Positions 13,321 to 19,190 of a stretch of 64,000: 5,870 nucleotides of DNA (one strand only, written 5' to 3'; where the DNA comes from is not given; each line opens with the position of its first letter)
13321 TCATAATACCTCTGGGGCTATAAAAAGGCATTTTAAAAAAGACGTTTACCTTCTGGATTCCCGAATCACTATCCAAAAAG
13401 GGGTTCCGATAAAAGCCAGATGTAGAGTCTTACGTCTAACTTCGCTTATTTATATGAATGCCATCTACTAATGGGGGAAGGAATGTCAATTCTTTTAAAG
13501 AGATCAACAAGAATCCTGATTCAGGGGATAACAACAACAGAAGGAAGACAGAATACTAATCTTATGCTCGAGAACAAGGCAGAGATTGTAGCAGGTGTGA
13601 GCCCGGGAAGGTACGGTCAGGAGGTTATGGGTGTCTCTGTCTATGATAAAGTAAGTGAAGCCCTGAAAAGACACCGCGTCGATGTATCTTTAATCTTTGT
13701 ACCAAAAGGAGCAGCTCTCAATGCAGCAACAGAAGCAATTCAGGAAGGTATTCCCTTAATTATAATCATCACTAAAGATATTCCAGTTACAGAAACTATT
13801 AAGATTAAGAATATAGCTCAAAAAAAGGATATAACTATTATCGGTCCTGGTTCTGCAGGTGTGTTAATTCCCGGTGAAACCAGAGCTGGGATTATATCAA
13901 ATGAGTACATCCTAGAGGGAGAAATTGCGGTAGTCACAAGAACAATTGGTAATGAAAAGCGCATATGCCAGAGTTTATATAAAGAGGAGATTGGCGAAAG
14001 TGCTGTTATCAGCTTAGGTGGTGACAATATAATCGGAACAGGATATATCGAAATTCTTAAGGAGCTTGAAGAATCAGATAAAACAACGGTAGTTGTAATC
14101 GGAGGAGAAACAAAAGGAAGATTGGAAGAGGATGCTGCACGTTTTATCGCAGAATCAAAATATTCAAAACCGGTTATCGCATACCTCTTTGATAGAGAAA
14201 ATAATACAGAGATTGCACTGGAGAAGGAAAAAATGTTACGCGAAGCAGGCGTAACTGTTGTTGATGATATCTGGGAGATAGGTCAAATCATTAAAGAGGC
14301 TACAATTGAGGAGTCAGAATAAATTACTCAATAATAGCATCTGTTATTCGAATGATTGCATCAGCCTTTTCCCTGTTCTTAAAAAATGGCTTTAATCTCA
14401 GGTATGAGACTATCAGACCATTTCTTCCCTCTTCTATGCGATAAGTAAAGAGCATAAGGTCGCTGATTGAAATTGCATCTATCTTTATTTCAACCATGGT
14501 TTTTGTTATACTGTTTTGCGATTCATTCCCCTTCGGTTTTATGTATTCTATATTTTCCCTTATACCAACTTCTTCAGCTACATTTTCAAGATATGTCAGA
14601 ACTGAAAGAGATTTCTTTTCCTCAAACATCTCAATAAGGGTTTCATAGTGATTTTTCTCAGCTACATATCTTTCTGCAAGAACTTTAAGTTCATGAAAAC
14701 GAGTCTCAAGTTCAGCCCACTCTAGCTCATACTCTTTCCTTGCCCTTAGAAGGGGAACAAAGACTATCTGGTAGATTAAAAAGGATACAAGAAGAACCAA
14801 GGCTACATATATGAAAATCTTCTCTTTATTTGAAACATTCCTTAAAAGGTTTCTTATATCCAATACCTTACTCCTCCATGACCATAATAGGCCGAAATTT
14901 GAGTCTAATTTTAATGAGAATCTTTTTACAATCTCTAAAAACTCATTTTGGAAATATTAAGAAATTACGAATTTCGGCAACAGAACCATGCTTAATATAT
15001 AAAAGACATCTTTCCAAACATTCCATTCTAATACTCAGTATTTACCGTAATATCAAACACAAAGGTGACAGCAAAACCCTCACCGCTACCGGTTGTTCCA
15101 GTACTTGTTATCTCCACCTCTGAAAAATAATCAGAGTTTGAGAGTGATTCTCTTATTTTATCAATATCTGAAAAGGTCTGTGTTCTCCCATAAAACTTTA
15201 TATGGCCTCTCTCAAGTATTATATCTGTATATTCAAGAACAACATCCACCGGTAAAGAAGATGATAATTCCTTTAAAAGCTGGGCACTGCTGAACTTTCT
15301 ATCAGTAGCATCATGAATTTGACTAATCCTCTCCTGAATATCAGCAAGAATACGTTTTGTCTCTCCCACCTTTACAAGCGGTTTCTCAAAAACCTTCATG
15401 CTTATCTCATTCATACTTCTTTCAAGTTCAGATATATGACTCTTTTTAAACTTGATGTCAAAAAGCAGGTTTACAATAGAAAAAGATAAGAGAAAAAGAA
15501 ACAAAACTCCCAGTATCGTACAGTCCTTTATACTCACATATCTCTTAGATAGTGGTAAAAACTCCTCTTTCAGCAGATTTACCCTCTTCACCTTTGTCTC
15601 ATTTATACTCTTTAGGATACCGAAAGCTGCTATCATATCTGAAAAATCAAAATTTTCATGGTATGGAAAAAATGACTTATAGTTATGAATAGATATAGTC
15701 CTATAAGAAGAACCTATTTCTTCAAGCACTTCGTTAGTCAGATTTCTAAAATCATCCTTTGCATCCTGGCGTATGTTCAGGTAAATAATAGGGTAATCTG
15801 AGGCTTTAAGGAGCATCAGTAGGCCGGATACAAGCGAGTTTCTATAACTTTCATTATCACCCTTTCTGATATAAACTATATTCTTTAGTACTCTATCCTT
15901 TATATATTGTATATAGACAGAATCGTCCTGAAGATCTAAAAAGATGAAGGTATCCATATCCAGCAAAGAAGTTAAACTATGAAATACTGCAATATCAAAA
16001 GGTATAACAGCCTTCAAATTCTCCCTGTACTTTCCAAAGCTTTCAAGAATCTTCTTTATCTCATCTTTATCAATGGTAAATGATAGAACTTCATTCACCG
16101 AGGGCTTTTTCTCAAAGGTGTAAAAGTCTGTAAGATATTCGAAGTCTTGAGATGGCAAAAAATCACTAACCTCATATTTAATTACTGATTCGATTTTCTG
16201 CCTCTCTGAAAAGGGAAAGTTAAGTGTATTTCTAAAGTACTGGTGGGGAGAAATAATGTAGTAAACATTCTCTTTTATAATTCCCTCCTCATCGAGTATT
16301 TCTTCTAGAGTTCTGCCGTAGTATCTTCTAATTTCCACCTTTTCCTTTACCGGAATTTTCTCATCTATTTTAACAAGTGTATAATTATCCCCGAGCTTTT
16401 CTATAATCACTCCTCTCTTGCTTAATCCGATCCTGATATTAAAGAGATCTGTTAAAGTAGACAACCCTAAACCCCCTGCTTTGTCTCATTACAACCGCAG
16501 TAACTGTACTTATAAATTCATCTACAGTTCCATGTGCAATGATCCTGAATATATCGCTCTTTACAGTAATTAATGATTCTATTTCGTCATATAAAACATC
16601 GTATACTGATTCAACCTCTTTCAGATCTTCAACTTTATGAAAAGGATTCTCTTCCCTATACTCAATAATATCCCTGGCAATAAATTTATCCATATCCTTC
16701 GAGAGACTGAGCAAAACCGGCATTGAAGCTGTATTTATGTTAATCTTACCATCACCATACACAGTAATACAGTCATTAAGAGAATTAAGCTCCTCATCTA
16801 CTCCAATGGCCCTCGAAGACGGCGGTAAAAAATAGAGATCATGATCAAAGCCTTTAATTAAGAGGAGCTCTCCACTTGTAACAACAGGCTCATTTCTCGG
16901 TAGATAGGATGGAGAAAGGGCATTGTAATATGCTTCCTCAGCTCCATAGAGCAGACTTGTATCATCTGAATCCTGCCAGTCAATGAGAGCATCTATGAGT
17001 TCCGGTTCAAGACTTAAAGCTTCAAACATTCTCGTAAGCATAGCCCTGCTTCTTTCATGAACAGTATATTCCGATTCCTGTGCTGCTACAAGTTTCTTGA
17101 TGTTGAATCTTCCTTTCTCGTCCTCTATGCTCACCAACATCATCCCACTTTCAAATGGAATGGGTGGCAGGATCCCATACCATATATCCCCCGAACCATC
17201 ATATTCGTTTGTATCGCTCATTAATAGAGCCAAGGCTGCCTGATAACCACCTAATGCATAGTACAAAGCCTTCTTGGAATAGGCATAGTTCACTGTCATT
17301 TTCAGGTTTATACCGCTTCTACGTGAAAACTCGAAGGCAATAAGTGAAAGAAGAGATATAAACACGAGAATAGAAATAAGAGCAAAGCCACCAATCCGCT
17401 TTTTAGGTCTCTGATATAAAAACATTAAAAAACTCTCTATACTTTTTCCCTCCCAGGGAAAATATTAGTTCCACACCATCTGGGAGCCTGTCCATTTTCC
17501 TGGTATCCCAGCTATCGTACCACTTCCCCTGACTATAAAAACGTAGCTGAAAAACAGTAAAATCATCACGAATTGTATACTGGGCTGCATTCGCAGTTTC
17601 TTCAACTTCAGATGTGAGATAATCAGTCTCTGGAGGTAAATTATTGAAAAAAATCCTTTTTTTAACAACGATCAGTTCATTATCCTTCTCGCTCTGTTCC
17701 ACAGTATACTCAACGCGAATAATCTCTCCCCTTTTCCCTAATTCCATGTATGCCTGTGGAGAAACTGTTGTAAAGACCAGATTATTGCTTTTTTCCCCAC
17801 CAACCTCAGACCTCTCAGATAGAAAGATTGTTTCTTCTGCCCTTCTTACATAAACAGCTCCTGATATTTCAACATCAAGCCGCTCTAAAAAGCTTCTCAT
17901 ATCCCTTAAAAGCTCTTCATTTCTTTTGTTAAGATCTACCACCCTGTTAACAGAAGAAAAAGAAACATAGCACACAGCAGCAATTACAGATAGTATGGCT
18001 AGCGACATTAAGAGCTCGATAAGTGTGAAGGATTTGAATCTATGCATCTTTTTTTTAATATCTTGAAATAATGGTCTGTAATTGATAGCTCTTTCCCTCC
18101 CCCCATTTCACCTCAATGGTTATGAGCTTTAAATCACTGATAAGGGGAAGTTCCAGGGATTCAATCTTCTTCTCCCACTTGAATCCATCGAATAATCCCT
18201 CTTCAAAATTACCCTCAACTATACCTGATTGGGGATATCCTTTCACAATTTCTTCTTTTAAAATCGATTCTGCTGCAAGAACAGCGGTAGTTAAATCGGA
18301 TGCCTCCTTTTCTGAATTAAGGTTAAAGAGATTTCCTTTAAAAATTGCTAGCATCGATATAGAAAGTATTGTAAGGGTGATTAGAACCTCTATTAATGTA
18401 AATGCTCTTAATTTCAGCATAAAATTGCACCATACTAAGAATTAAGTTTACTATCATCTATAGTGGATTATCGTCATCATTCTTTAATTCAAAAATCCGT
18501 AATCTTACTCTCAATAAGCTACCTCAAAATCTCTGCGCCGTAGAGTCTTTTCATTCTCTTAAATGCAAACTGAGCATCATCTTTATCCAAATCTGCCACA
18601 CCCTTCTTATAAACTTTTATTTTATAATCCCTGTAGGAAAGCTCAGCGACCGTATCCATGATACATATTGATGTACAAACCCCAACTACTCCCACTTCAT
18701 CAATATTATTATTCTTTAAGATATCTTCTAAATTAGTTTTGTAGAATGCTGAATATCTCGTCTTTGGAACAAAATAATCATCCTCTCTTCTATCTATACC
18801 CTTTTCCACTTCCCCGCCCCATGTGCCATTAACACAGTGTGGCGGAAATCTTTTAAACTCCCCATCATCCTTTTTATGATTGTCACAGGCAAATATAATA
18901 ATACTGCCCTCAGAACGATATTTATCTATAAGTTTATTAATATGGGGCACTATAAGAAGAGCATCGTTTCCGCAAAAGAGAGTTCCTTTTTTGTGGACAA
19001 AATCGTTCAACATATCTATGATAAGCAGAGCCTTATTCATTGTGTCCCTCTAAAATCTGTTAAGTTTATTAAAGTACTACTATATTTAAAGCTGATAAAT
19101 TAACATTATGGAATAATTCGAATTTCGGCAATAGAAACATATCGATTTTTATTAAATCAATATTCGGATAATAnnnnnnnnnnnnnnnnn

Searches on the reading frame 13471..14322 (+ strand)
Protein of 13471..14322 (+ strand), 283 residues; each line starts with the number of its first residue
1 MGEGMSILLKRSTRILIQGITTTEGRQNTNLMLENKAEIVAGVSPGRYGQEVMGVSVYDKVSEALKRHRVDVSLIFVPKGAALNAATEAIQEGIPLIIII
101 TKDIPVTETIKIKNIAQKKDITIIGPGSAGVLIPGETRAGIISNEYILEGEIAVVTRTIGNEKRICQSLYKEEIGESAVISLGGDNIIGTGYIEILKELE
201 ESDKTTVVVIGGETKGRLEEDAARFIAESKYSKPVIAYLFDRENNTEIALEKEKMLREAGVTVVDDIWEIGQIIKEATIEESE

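Call 20: search_protein_families(library=pfam, proteins=[window:13471-14322:+], max_evalue=0.00001)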
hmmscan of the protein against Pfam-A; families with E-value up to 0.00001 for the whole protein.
window:13471-14322:+ (283 aa): 3 families
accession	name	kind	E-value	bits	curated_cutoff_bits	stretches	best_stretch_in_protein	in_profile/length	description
PF02629.25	CoA_binding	-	1.3e-20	74.4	22.3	1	11-101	2-95/97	CoA binding domain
PF13380.12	CoA_binding_2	-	2.3e-08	34.9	22.8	1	32-132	23-114/116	CoA binding domain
PF00549.24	Ligase_CoA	-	5.2e-07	30.3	24.5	1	170-265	16-116/128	CoA-ligase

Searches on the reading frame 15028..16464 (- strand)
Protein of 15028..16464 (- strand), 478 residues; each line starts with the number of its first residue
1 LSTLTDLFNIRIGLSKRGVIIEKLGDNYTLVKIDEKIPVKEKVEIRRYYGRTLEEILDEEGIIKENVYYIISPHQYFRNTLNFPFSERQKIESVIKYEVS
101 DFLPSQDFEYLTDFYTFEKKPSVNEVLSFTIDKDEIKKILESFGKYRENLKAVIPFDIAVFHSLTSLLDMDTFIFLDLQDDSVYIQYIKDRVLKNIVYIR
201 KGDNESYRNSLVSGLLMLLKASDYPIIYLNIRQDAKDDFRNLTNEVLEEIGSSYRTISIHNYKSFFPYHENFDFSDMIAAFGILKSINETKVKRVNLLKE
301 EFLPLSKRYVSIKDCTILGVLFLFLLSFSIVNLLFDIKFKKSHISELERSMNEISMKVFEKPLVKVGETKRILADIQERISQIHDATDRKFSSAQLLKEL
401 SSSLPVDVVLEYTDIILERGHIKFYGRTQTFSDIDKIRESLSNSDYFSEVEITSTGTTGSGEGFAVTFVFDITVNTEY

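Call 20: search_protein_families(library=pfam, proteins=[window:15028-16464:-], max_evalue=0.00001)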
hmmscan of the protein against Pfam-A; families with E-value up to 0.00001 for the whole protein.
window:15028-16464:- (478 aa): 1 family
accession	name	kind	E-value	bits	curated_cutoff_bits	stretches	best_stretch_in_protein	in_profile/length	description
PF05137.18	PilN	-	1.8e-06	28.3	22.8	1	395-468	1-70/78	Fimbrial assembly protein (PilN)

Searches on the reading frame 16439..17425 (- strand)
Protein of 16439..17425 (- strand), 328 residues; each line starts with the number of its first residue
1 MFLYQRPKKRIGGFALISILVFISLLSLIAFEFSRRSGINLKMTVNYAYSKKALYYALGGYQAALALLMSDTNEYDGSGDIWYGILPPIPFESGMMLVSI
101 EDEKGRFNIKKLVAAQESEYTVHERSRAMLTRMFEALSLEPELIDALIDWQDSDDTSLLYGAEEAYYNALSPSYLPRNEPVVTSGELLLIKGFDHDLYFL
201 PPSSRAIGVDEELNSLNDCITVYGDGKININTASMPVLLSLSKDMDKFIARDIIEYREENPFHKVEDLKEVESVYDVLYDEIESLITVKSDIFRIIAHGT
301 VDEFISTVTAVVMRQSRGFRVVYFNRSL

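Call 20: search_protein_families(library=pfam, proteins=[window:16439-17425:-], max_evalue=0.00001)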
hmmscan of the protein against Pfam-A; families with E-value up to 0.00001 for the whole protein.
window:16439-17425:- (328 aa): 3 families
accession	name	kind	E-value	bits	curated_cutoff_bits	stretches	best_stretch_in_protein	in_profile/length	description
PF21687.3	T2SSK_1st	-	4.8e-20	72.7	26.2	1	105-198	1-95/107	Type II secretion system (T2SS), protein K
PF12836.13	HHH_3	-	3.5e-10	40.3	27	1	227-286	5-64/65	Helix-hairpin-helix motif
PF03934.19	T2SSK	-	7.6e-09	36.2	24.2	1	228-286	1-60/63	Type II secretion system (T2SS), protein K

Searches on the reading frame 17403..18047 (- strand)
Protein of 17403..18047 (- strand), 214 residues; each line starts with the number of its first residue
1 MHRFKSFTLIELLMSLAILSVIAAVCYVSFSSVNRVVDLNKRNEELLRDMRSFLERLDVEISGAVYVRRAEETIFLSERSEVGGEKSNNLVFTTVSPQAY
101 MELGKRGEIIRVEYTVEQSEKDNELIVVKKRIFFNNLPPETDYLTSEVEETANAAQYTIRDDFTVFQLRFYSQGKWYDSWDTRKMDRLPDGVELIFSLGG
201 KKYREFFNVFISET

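Call 20: search_protein_families(library=pfam, proteins=[window:17403-18047:-], max_evalue=0.00001)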
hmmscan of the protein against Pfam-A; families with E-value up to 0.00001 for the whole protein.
window:17403-18047:- (214 aa): 2 families
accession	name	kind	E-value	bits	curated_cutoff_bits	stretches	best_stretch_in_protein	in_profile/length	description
PF11612.13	T2SSJ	-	3.7e-10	40.7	28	1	72-203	21-136/140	Type II secretion system (T2SS), protein J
PF07963.17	N_methyl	-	3.8e-07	29.8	21.2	1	1-26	1-26/27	Prokaryotic N-terminal methylation motif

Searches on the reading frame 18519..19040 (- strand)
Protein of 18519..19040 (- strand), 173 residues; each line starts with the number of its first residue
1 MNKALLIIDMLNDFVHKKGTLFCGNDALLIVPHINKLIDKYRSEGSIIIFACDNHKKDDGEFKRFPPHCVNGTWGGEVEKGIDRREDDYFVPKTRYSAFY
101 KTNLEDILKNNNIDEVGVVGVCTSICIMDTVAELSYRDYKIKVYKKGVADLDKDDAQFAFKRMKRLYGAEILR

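Call 20: search_protein_families(library=pfam, proteins=[window:18519-19040:-], max_evalue=0.00001)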
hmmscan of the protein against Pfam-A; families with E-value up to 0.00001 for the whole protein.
window:18519-19040:- (173 aa): 1 family
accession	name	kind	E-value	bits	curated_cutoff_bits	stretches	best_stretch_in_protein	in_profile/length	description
PF00857.26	Isochorismatase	-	1.7e-39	136.1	27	1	4-171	2-170/175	Isochorismatase domain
